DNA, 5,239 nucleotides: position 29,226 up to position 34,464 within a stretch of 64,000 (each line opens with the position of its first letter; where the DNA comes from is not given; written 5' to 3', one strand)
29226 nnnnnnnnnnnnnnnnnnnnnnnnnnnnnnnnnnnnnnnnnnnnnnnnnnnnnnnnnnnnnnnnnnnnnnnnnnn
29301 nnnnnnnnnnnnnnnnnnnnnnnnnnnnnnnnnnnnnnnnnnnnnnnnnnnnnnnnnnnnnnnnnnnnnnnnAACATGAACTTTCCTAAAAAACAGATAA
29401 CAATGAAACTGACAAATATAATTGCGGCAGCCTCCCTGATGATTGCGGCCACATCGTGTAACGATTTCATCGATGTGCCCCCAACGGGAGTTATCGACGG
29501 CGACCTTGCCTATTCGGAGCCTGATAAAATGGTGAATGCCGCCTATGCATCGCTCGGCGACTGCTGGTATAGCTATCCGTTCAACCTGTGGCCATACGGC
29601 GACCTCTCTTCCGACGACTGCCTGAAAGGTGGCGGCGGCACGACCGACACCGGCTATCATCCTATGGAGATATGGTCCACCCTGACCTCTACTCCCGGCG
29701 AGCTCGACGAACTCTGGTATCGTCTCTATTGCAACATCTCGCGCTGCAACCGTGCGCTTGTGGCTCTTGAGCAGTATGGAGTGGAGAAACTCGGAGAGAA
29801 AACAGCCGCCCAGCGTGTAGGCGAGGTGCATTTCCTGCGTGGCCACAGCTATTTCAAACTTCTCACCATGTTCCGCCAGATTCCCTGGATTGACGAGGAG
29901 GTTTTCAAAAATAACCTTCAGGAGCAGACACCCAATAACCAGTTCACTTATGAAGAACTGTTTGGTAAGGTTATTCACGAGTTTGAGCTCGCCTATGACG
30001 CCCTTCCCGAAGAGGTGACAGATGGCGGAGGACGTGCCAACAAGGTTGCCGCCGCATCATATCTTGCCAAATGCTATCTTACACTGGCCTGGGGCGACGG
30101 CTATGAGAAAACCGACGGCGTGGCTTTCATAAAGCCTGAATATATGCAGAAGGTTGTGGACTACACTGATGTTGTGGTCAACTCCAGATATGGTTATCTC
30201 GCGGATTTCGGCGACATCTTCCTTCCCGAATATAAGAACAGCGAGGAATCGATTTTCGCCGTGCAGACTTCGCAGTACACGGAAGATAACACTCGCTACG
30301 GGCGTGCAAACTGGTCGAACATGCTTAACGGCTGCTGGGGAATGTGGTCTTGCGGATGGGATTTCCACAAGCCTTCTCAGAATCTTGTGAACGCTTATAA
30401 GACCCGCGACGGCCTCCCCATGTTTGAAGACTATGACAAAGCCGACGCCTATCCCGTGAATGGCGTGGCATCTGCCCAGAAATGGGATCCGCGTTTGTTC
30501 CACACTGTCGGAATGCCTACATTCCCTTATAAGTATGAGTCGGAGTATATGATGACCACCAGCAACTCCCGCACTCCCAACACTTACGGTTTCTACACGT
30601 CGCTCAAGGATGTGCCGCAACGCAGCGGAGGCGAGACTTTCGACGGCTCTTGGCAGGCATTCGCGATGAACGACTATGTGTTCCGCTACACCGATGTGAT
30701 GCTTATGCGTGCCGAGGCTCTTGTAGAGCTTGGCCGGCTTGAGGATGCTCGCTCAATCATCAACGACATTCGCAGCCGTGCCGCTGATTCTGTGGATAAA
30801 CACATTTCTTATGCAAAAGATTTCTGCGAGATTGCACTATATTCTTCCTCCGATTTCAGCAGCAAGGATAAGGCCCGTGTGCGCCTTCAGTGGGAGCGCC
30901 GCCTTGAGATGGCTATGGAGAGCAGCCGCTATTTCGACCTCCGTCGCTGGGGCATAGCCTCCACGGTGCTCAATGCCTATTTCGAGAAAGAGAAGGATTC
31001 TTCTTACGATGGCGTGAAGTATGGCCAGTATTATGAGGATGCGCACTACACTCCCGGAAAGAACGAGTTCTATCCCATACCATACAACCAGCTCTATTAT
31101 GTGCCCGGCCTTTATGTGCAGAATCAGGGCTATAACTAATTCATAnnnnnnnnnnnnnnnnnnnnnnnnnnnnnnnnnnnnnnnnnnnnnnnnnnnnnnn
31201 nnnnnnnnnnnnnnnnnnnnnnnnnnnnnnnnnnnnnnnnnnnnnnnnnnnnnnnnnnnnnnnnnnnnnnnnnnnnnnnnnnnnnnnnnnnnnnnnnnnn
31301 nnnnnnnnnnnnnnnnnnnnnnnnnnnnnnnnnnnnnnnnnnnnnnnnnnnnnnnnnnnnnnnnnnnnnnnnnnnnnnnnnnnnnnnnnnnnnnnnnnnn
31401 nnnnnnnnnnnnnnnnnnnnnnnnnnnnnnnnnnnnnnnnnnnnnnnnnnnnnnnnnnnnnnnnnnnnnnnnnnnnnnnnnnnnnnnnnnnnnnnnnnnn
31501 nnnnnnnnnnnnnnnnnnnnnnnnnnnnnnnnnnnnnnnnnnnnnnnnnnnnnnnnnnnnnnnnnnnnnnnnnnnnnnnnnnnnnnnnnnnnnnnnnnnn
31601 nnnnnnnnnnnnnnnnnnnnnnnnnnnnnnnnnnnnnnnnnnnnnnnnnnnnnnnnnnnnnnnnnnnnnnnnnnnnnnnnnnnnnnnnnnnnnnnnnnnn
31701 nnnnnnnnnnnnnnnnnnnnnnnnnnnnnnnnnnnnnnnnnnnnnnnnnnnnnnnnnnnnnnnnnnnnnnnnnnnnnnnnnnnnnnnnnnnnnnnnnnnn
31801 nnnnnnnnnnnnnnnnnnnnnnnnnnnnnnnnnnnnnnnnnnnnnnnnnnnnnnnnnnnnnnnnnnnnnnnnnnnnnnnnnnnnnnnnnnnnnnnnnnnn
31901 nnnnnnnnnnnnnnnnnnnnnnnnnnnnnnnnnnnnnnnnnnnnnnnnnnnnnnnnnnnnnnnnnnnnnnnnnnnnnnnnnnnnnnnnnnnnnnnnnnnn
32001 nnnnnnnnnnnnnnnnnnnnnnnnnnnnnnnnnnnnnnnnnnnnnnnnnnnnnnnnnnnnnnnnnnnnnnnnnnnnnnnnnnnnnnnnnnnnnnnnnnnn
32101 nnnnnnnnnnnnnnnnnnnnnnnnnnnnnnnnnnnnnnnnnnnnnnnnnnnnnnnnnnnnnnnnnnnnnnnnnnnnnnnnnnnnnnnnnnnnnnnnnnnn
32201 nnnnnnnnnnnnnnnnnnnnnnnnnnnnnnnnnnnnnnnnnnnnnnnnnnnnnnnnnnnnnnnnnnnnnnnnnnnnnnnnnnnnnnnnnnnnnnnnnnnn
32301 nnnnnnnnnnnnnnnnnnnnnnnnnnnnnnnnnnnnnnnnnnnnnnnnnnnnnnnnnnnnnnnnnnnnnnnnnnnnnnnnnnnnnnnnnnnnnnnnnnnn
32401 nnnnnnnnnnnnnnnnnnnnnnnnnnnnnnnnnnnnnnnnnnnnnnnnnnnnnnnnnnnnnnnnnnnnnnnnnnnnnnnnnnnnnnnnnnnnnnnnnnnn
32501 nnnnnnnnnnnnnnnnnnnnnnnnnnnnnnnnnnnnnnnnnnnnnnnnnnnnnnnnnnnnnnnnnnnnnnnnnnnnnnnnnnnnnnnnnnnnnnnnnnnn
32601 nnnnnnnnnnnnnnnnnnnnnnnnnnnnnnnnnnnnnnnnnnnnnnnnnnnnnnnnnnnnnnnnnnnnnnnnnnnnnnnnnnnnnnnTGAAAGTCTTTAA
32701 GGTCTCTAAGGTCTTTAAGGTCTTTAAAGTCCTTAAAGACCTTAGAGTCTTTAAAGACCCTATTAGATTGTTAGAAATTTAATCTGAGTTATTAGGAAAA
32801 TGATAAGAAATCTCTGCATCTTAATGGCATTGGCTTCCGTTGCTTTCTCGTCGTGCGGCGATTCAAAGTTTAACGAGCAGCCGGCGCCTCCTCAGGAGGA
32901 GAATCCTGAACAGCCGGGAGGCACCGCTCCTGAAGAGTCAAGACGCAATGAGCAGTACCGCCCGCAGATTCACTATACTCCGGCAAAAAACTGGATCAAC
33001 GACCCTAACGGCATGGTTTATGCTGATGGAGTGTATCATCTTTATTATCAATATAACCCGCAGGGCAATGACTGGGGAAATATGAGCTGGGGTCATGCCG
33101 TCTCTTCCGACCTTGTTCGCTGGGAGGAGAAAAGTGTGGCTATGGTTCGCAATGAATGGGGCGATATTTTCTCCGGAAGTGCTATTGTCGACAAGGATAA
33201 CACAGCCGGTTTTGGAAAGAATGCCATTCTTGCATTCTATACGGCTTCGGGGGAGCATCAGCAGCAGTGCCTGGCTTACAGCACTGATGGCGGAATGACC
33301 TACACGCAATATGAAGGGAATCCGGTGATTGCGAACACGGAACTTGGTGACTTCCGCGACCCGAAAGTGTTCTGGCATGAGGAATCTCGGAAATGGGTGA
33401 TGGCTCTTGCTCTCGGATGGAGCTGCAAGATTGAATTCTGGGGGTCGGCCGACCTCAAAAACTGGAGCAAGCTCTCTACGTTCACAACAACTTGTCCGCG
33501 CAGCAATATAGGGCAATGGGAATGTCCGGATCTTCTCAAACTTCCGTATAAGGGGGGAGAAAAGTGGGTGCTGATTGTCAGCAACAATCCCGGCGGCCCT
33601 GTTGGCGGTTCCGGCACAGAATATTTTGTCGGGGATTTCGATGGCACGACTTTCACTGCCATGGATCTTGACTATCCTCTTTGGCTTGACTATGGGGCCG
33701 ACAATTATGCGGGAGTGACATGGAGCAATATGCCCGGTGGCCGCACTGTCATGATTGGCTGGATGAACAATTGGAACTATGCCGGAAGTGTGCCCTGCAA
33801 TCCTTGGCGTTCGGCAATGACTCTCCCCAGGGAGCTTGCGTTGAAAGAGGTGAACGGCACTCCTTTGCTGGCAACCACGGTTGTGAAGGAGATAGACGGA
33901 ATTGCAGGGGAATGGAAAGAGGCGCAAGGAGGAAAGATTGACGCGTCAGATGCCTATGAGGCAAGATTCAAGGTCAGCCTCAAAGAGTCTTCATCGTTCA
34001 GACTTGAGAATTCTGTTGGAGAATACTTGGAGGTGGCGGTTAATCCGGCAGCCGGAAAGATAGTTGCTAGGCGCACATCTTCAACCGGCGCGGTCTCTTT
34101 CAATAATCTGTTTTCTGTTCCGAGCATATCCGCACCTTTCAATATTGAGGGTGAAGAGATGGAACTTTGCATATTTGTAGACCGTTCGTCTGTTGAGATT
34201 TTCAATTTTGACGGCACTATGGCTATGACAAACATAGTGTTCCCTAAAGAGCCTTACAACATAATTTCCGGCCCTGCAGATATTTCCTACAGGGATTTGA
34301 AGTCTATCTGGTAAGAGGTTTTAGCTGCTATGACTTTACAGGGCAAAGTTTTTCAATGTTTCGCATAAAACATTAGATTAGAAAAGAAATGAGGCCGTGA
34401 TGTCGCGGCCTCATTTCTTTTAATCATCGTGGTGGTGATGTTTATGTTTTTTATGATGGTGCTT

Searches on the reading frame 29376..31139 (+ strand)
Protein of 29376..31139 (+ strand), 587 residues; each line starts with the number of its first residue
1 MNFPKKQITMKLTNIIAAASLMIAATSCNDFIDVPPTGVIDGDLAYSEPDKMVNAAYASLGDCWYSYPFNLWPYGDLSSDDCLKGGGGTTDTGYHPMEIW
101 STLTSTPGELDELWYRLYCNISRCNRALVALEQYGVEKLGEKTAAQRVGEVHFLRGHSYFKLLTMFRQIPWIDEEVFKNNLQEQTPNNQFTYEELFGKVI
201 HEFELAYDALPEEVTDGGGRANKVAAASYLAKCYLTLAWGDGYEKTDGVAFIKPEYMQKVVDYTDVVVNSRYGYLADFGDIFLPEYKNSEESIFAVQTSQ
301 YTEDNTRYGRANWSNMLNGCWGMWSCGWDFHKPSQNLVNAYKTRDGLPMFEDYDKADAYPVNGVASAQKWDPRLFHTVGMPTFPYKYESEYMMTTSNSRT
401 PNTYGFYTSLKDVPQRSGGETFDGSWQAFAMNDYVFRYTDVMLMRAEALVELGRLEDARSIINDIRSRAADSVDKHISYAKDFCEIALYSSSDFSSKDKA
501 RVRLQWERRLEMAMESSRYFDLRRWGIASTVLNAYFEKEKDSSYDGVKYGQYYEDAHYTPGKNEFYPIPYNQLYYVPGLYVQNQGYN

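Call 8: search_protein_families(library=pfam, proteins=[window:29376-31139:+])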
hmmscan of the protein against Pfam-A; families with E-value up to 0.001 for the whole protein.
window:29376-31139:+ (587 aa): 3 families
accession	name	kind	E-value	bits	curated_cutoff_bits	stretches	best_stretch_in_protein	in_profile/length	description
PF07980.17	SusD_RagB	-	2.2e-40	139.6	23.1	1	291-586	2-297/297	SusD family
PF14322.12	SusD-like_3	-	2.8e-17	64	27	1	97-235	61-191/191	Starch-binding associating with outer membrane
PF14559.12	TPR_19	-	0.00071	20.3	25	0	438-471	24-57/68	Tetratricopeptide repeat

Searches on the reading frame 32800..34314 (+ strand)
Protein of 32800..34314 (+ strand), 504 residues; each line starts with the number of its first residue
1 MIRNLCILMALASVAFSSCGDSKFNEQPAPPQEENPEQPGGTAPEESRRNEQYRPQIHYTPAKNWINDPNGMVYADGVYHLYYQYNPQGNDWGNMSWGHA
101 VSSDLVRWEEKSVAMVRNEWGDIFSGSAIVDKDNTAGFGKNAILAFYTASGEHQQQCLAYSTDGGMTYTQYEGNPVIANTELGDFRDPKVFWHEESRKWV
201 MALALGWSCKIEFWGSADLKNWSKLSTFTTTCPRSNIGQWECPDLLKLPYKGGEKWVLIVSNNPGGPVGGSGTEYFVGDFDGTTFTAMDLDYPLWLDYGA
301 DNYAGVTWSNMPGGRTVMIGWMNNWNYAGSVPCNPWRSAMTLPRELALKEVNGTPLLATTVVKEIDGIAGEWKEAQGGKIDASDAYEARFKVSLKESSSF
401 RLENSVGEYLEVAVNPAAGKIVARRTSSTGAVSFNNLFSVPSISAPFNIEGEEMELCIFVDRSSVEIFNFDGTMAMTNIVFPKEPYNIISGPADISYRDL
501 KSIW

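Call 8: search_protein_families(library=pfam, proteins=[window:32800-34314:+])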
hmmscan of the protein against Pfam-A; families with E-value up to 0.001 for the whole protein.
window:32800-34314:+ (504 aa): 2 families
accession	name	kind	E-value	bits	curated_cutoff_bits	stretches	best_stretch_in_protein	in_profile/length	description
PF00251.26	Glyco_hydro_32N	-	1.2e-91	307.9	22.1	1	58-354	1-301/307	Glycosyl hydrolases family 32 N-terminal domain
PF08244.19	Glyco_hydro_32C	-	1.8e-17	64.2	21.9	1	378-490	27-141/158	Glycosyl hydrolases family 32 C terminal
